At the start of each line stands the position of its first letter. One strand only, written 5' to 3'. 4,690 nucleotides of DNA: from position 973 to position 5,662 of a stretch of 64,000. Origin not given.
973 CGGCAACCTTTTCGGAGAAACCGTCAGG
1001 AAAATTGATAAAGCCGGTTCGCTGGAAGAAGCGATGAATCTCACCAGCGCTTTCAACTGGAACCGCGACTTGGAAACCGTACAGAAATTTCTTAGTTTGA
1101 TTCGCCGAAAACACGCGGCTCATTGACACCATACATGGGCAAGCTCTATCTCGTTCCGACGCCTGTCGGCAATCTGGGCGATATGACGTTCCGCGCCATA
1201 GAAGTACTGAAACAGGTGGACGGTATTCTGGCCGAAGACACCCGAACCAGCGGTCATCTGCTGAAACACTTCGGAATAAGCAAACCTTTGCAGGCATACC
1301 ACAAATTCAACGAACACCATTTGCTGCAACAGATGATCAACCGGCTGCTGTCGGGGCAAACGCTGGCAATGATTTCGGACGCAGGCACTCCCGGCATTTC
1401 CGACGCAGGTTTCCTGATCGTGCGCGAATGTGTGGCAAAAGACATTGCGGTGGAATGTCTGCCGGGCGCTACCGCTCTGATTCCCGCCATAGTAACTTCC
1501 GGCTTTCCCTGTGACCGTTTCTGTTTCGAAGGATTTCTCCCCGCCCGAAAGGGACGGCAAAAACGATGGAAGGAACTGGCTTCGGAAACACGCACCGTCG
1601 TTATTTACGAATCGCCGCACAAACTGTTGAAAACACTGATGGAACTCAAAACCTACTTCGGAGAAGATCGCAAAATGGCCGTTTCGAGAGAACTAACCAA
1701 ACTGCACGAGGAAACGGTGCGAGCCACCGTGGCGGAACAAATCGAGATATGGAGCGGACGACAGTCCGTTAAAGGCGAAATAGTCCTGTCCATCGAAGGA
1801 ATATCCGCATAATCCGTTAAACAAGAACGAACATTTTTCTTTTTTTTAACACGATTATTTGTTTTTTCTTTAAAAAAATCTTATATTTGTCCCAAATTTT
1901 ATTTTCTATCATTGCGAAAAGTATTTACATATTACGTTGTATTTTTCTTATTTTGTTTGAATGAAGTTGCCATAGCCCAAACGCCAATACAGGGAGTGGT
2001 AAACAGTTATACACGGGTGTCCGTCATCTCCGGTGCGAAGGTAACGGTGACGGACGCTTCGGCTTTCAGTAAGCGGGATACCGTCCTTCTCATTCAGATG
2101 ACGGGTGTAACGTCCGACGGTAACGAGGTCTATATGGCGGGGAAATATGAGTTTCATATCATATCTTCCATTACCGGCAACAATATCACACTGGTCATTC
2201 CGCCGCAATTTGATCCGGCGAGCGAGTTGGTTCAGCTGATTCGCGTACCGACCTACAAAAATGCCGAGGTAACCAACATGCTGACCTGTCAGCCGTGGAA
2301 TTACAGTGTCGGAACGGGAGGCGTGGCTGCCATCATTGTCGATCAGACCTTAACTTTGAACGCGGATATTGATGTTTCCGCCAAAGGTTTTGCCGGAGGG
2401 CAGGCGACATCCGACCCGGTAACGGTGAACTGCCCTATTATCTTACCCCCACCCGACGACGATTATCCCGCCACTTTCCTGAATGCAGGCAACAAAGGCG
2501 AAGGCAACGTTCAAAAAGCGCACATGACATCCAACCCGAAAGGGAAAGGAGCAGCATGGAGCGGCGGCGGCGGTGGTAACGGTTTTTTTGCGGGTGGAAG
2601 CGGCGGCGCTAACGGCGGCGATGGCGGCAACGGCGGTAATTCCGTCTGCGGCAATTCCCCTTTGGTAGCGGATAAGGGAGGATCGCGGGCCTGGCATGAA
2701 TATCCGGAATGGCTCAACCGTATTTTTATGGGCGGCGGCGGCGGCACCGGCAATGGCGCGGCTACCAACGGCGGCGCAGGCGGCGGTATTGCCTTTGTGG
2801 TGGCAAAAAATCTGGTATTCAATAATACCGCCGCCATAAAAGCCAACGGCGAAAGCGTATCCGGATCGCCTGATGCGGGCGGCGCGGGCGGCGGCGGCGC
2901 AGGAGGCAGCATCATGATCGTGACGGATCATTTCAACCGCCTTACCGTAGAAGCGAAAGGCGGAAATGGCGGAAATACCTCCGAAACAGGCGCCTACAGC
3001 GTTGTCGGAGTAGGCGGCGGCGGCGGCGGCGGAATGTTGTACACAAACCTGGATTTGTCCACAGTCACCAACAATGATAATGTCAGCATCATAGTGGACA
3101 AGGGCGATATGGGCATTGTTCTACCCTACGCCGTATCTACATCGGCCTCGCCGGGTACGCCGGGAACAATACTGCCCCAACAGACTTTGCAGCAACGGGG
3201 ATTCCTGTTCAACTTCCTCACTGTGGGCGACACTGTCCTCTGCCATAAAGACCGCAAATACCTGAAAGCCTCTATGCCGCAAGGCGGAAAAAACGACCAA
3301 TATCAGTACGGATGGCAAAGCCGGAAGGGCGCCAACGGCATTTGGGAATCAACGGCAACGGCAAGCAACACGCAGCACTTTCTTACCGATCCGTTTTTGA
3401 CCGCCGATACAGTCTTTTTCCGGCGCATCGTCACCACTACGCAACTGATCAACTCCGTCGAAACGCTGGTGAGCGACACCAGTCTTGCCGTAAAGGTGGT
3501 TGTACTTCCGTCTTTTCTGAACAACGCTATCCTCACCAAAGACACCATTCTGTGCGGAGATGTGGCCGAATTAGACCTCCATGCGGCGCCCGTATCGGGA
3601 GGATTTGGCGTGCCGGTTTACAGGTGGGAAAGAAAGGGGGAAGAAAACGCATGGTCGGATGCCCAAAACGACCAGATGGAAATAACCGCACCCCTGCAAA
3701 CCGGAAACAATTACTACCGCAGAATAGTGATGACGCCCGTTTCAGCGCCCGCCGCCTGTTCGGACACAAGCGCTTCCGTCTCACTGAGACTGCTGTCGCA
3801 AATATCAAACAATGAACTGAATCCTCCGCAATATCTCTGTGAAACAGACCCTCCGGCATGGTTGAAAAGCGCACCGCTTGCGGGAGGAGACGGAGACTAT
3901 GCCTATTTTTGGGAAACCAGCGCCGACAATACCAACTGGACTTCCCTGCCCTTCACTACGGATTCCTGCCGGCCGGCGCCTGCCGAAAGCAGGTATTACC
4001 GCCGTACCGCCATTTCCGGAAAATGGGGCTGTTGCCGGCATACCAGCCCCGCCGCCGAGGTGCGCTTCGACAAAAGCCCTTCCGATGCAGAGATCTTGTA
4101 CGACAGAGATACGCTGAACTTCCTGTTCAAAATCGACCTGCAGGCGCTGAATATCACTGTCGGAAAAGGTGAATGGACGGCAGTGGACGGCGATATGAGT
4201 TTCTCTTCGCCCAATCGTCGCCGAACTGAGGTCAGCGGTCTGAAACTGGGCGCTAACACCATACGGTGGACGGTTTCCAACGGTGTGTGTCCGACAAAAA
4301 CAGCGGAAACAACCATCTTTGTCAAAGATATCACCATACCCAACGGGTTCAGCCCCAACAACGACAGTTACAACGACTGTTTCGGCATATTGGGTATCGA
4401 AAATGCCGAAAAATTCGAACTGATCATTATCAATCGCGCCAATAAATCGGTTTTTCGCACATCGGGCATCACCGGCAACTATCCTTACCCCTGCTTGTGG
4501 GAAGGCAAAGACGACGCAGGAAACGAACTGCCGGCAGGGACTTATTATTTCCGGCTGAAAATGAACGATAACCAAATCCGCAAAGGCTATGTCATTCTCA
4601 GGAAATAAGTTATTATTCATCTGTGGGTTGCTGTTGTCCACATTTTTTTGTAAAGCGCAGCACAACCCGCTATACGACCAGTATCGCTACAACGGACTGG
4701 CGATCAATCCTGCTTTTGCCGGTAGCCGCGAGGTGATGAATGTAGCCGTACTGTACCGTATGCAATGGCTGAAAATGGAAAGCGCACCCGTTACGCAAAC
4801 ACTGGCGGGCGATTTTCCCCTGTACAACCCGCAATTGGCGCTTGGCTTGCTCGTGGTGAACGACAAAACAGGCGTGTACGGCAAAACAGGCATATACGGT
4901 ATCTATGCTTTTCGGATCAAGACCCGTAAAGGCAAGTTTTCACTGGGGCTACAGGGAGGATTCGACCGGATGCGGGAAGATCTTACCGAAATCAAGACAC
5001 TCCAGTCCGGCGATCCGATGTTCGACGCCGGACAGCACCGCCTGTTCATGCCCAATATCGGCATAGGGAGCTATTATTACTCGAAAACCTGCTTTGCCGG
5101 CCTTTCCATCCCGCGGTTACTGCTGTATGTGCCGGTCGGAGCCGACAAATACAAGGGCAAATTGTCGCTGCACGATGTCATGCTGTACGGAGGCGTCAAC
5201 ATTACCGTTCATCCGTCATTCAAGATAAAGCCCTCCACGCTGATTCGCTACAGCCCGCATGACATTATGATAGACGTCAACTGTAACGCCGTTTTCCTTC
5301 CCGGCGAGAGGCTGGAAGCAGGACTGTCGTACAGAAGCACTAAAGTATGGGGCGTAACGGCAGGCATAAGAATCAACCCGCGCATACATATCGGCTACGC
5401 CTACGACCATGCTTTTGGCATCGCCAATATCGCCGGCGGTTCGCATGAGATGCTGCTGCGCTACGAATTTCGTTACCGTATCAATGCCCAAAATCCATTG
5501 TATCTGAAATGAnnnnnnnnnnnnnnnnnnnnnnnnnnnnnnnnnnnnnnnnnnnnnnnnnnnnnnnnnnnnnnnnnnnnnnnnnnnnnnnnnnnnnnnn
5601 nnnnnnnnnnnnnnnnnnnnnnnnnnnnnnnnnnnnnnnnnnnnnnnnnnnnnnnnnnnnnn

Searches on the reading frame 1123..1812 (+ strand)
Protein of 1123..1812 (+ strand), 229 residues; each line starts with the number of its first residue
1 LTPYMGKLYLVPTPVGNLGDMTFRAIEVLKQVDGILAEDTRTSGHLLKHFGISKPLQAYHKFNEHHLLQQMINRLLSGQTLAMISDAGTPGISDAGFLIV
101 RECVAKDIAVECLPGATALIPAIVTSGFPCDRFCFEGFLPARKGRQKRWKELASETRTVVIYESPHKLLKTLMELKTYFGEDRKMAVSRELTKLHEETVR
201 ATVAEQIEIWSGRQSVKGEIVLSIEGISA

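Call 73: search_protein_families(library=pfam, proteins=[window:1123-1812:+], max_evalue=0.001)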
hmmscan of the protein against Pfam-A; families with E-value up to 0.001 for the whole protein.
window:1123-1812:+ (229 aa): 1 family
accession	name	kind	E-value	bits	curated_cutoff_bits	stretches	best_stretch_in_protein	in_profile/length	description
PF00590.25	TP_methylase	-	1.1e-30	107.6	27.8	1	7-205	1-210/212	Tetrapyrrole (Corrin/Porphyrin) Methylases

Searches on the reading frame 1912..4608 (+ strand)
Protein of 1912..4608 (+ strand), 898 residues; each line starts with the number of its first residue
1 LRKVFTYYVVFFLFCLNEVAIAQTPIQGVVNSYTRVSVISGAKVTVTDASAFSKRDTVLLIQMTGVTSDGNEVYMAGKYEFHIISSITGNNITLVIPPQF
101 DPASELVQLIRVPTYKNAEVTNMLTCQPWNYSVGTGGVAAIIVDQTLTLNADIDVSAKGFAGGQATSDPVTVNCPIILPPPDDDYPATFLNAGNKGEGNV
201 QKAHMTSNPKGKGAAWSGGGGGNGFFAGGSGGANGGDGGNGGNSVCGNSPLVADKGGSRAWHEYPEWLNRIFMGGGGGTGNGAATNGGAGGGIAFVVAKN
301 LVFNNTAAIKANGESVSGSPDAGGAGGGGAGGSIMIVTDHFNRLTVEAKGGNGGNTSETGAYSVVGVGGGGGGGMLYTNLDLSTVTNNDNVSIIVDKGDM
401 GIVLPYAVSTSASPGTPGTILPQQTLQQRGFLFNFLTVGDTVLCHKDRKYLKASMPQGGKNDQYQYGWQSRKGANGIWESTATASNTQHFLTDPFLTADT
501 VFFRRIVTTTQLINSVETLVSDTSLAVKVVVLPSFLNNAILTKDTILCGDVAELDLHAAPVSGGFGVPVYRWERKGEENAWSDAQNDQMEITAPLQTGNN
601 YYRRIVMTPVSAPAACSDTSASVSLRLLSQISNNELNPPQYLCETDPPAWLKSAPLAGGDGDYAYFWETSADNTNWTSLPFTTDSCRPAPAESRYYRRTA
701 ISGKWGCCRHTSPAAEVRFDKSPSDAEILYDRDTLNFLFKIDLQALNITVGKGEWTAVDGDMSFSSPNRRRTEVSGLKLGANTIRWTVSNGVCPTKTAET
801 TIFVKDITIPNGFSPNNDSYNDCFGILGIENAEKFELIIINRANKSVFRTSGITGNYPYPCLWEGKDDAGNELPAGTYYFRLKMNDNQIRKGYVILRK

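Call 73: search_protein_families(library=pfam, proteins=[window:1912-4608:+], max_evalue=0.001)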
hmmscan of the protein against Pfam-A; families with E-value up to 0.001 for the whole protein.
window:1912-4608:+ (898 aa): 3 families
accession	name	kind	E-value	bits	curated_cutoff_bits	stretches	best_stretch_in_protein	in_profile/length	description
PF13585.12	CHU_C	-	6.5e-17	61.9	27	1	807-896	1-86/86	CHU_C Type IX secretion signal domain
PF13860.13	FlgD_ig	-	5.7e-05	23.5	27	1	830-885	20-76/79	FlgD Ig-like domain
PF22352.2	K319L-like_PKD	-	0.0003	21.2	27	0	754-804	32-84/84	K319L-like, PKD domain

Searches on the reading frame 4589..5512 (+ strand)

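Call 73: search_protein_families(library=pfam, proteins=[window:4589-5512:+], max_evalue=0.001)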
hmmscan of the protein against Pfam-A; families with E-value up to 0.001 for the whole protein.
window:4589-5512:+ (307 aa): 1 family
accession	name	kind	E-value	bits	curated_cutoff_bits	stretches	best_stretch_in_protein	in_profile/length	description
PF11751.14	PorP_SprF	-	4.2e-61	207.3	22.3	1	22-292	2-273/273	Type IX secretion system membrane protein PorP/SprF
